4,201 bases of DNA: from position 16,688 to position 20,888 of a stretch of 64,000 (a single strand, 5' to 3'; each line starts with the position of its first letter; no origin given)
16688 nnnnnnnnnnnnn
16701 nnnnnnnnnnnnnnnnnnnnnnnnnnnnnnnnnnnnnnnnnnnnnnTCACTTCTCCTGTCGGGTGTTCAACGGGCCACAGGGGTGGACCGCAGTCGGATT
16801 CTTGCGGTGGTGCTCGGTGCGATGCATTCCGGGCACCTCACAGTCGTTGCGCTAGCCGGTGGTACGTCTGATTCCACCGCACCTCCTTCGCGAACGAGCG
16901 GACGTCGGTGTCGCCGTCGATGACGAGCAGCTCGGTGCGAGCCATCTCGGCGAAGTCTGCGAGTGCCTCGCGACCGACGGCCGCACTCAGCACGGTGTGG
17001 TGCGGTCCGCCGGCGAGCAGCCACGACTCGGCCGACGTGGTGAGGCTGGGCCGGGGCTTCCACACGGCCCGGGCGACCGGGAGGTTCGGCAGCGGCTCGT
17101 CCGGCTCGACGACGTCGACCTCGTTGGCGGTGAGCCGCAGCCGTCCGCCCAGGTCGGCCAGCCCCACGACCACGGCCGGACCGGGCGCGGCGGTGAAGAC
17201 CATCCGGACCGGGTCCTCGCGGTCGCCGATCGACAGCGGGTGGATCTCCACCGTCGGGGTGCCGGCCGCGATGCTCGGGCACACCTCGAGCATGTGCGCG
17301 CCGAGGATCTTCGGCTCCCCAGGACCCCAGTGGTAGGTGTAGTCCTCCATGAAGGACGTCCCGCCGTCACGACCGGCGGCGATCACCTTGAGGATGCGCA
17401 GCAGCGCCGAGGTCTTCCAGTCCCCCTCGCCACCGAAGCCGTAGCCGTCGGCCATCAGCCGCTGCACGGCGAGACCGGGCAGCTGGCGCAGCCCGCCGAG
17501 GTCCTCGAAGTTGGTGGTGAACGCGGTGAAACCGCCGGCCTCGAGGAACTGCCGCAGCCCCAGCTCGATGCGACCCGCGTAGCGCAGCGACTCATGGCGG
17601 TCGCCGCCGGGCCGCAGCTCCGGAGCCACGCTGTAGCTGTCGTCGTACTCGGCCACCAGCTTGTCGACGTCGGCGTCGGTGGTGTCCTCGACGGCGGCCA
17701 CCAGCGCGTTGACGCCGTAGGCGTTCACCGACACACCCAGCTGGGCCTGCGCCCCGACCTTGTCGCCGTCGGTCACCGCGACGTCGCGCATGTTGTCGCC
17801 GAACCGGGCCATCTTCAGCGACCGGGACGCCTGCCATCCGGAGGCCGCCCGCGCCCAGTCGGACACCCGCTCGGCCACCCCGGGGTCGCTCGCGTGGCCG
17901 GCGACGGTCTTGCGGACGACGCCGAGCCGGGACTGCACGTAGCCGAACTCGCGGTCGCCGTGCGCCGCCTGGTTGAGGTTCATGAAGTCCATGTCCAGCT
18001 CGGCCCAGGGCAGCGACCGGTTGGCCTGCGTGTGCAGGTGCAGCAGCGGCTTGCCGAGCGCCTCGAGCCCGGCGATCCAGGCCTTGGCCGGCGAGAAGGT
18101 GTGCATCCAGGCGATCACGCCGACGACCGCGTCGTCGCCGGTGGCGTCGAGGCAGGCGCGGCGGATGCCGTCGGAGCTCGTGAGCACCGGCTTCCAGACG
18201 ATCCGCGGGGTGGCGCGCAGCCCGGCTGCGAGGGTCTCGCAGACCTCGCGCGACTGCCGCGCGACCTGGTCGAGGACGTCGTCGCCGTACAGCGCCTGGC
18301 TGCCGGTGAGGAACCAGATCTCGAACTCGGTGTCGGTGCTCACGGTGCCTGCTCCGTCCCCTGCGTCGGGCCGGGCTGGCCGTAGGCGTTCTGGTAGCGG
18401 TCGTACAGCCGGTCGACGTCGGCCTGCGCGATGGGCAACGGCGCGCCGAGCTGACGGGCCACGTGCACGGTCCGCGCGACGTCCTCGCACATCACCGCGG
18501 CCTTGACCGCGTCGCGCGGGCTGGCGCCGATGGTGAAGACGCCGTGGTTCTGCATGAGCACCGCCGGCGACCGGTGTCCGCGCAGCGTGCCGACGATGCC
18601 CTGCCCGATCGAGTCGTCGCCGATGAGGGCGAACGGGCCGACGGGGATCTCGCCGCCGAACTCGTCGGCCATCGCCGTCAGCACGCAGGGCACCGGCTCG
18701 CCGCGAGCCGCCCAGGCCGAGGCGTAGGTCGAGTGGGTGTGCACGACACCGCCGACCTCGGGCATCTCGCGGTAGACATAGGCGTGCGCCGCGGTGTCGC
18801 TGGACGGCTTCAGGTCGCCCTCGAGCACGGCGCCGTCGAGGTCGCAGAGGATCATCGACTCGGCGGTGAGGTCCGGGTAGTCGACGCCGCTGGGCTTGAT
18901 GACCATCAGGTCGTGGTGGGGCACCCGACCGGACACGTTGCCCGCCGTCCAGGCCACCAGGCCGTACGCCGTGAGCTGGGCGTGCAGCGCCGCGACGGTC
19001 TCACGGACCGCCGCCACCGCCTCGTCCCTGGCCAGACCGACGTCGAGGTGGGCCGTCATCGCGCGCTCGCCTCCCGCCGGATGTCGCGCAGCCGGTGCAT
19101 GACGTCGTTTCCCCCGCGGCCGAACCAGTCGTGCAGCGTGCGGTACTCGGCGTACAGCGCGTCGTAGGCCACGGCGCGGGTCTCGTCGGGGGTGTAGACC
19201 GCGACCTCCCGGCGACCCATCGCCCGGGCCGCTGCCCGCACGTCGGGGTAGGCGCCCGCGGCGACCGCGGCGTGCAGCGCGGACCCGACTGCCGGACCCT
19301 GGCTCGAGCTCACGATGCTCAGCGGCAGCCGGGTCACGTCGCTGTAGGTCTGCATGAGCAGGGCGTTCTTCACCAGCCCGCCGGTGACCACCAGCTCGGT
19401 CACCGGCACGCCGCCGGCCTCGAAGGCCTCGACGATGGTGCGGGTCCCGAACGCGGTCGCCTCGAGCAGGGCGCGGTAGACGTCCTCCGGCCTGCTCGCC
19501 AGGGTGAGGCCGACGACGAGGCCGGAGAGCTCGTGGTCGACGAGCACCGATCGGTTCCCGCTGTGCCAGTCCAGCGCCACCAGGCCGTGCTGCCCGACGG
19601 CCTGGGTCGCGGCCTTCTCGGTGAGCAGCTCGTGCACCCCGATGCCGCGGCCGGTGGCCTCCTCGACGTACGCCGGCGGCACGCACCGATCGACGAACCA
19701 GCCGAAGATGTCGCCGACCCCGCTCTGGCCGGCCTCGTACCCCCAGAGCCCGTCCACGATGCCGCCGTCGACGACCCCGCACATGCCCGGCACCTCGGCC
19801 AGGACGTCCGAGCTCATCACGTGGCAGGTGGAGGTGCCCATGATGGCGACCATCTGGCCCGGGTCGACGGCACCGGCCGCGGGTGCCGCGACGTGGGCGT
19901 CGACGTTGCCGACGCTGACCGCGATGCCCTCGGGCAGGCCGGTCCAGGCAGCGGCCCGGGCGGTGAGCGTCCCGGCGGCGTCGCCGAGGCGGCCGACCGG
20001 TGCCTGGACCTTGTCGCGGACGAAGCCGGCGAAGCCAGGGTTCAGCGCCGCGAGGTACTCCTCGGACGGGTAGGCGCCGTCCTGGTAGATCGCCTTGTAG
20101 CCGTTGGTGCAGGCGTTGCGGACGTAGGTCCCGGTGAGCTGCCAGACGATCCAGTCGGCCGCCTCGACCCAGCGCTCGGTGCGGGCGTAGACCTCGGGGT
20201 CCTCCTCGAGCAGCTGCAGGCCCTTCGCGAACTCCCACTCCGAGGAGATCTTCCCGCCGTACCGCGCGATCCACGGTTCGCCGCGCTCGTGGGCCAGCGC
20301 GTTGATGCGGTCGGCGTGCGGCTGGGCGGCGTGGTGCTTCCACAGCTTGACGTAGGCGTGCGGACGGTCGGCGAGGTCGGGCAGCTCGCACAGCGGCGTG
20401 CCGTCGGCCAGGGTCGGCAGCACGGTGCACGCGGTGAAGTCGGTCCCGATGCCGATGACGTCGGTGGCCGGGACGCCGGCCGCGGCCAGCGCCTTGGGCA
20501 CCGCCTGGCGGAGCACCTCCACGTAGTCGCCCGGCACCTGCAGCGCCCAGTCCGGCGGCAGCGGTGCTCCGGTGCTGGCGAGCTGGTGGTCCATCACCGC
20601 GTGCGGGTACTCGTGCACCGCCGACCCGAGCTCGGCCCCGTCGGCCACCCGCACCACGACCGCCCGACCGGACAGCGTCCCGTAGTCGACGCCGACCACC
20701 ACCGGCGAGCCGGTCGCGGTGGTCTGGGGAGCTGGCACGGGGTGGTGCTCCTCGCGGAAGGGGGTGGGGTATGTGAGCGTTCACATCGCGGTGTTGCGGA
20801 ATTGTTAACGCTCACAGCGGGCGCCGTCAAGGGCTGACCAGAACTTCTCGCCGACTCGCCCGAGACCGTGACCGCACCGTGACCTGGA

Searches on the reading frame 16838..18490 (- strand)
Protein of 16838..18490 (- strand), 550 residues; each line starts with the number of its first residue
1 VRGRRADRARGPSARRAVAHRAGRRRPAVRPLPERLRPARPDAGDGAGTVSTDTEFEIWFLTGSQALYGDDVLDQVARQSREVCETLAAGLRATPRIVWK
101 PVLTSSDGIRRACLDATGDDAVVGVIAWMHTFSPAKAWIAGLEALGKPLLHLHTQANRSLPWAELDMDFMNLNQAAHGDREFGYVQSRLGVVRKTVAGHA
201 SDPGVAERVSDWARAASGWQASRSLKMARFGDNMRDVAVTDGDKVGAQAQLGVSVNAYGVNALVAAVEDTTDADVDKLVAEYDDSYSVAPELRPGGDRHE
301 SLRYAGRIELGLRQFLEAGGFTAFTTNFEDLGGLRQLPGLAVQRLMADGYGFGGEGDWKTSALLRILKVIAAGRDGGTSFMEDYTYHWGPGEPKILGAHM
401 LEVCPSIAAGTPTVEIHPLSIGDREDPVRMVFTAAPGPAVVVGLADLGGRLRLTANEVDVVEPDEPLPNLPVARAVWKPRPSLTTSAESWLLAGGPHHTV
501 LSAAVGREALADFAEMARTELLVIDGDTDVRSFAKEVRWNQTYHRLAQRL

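Call 26: search_protein_families(library=pfam, proteins=[window:16838-18490:-], max_evalue=0.00001)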
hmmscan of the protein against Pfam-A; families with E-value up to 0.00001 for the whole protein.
window:16838-18490:- (550 aa): 3 families
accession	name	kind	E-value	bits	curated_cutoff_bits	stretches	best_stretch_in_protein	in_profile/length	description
PF02610.21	AraA_N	-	3.1e-73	245.5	24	1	57-222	2-167/168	L-arabinose isomerase N-terminal domain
PF24856.1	AraA_central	-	1.9e-66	223.5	24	1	226-373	1-148/148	L-arabinose isomerase central domain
PF11762.14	Arabinose_Iso_C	-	2.4e-63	212.6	25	1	377-520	1-144/144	L-arabinose isomerase C-terminal domain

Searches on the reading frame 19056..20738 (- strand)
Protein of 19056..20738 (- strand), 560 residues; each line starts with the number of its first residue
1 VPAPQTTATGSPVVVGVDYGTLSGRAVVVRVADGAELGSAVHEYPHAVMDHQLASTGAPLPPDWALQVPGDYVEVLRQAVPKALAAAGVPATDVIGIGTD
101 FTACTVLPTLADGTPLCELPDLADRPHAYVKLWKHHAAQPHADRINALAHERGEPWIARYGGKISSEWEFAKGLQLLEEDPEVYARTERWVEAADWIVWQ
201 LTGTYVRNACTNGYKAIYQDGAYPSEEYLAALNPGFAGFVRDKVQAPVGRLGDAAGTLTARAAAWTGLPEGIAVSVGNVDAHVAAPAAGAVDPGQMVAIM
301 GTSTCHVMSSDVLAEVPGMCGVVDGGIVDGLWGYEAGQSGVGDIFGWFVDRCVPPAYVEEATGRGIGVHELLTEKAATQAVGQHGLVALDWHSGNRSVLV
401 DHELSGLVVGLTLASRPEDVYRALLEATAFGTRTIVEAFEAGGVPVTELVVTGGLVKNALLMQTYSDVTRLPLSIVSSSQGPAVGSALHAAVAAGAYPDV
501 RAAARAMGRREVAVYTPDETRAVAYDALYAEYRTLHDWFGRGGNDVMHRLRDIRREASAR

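Call 26: search_protein_families(library=pfam, proteins=[window:19056-20738:-], max_evalue=0.00001)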
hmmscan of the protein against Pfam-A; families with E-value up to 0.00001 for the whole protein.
window:19056-20738:- (560 aa): 2 families
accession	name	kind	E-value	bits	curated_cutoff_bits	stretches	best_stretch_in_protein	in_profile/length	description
PF02782.22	FGGY_C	-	6.2e-40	137.5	27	1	297-494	2-198/198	FGGY family of carbohydrate kinases, C-terminal domain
PF00370.27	FGGY_N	-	2.7e-08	34.2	28.8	1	14-285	2-243/245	FGGY family of carbohydrate kinases, N-terminal domain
